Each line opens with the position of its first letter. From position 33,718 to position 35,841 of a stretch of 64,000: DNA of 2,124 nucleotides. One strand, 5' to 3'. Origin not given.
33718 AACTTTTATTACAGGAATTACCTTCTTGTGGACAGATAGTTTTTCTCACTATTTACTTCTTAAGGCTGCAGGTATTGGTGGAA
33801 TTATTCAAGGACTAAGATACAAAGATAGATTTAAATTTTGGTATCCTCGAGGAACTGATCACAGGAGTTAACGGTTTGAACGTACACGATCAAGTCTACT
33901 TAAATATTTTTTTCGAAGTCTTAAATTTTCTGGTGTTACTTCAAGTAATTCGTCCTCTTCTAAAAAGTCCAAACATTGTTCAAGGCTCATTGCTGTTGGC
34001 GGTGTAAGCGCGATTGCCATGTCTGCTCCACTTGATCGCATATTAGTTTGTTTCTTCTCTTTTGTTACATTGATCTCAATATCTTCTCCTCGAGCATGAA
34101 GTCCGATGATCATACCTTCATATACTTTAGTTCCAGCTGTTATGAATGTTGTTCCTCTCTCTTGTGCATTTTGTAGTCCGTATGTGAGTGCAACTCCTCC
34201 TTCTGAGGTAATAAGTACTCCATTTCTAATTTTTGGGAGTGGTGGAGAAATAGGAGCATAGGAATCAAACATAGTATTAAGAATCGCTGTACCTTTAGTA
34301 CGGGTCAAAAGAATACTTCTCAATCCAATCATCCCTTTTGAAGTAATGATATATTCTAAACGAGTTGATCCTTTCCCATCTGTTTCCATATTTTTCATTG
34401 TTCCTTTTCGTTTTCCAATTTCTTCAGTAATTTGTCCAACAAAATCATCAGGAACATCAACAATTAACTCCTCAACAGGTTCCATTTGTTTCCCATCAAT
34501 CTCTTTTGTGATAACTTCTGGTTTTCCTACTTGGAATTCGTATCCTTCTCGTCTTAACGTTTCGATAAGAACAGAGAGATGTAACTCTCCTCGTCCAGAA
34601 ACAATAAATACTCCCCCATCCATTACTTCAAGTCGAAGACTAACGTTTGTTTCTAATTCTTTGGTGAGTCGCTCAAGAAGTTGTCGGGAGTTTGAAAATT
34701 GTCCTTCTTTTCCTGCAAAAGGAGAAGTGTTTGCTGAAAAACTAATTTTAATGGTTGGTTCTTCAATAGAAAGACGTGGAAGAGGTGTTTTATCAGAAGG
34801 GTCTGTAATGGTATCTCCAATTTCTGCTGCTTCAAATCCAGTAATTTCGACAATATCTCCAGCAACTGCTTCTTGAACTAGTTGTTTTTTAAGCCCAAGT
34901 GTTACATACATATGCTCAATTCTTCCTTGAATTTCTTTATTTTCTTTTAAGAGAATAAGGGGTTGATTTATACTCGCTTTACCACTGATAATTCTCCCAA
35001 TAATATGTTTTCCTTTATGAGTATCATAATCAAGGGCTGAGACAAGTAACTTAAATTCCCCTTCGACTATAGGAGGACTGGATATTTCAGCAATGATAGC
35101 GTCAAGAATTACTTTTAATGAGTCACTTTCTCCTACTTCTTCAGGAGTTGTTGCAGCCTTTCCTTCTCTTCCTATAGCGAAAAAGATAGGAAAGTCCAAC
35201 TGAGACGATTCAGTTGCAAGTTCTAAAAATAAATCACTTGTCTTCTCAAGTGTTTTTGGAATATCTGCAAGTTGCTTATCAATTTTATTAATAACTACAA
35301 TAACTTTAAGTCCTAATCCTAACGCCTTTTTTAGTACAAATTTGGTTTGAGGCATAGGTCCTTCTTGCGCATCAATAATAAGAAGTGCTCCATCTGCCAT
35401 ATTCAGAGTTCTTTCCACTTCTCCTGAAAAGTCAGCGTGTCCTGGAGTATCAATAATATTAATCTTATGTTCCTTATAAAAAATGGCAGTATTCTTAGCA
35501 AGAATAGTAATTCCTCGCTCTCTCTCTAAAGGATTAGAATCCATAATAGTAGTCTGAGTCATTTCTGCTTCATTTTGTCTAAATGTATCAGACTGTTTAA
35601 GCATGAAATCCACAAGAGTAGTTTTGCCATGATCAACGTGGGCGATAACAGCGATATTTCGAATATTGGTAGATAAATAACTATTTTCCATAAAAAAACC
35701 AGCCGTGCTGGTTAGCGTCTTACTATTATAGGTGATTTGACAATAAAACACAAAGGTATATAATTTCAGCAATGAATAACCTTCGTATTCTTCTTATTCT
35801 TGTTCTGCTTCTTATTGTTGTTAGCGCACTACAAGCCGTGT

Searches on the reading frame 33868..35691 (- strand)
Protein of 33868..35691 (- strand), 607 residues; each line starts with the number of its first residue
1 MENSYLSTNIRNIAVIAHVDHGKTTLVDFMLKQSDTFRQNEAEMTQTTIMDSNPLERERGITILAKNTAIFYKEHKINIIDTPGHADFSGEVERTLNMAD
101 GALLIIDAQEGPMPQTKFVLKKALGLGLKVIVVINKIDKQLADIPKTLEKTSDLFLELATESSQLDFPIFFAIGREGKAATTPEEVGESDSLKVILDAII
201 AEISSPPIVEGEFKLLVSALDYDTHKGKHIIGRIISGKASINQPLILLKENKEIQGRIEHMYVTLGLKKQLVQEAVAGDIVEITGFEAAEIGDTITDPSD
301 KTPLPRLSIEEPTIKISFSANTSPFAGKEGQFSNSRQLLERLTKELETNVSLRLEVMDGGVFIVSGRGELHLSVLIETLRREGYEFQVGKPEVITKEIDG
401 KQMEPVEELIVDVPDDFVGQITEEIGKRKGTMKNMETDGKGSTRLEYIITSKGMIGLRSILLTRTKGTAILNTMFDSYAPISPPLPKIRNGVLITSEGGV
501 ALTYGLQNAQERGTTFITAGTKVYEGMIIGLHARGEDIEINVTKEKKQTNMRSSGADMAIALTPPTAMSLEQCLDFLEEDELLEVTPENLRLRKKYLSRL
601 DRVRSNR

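Call 44: find_homologous_proteins(query=window:33868-35691:-, max_evalue=1e-50)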
Query window:33868-35691:- (607 aa): 8000 proteins with E <= 1e-50 among 8000 candidates; the best 120 are listed.
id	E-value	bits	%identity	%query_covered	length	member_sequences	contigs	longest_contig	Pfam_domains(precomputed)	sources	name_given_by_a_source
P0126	0.0e+0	1313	100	100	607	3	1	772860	PF21018.3,PF01926.30,PF00679.31,PF00009.34,PF03144.32,PF22042.3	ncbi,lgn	-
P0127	4.3e-295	998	76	99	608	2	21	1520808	PF21018.3,PF01926.30,PF00679.31,PF00009.34,PF03144.32,PF22042.3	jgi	jgi:GTP-binding protein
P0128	3.5e-294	995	75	99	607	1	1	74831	PF21018.3,PF01926.30,PF00679.31,PF00009.34,PF03144.32,PF22042.3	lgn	-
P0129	7.1e-294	994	75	99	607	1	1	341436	PF21018.3,PF01926.30,PF00679.31,PF00009.34,PF03144.32,PF22042.3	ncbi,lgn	-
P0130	6.4e-292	987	75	100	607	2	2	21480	PF21018.3,PF01926.30,PF00679.31,PF00009.34,PF03144.32,PF22042.3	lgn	-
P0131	2.9e-291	985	75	100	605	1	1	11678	PF21018.3,PF01926.30,PF00679.31,PF00009.34,PF03144.32,PF22042.3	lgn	-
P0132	2.2e-287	972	74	99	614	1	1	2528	PF21018.3,PF01926.30,PF00679.31,PF00009.34,PF03144.32,PF22042.3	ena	-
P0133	1.6e-284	963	73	99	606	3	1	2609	PF21018.3,PF01926.30,PF00679.31,PF00009.34,PF03144.32,PF22042.3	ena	-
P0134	2.2e-284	962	71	100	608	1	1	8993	PF21018.3,PF01926.30,PF00679.31,PF00009.34,PF03144.32,PF22042.3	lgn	-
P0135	8.0e-284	961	74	99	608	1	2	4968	PF21018.3,PF01926.30,PF00679.31,PF00009.34,PF03144.32,PF22042.3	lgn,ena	-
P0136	3.9e-283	958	73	99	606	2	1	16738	PF21018.3,PF01926.30,PF00679.31,PF00009.34,PF03144.32,PF22042.3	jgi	jgi:GTP-binding protein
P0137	1.6e-282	956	72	99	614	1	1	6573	PF21018.3,PF01926.30,PF00679.31,PF00009.34,PF03144.32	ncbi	-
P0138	2.5e-282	956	71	99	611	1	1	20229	PF21018.3,PF01926.30,PF00679.31,PF00009.34,PF03144.32,PF22042.3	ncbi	-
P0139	1.0e-281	954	73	99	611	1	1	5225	PF21018.3,PF01926.30,PF00679.31,PF00009.34,PF03144.32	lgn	-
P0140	2.1e-280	949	72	99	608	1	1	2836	PF21018.3,PF01926.30,PF00679.31,PF00009.34,PF03144.32,PF22042.3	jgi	jgi:GTP-binding protein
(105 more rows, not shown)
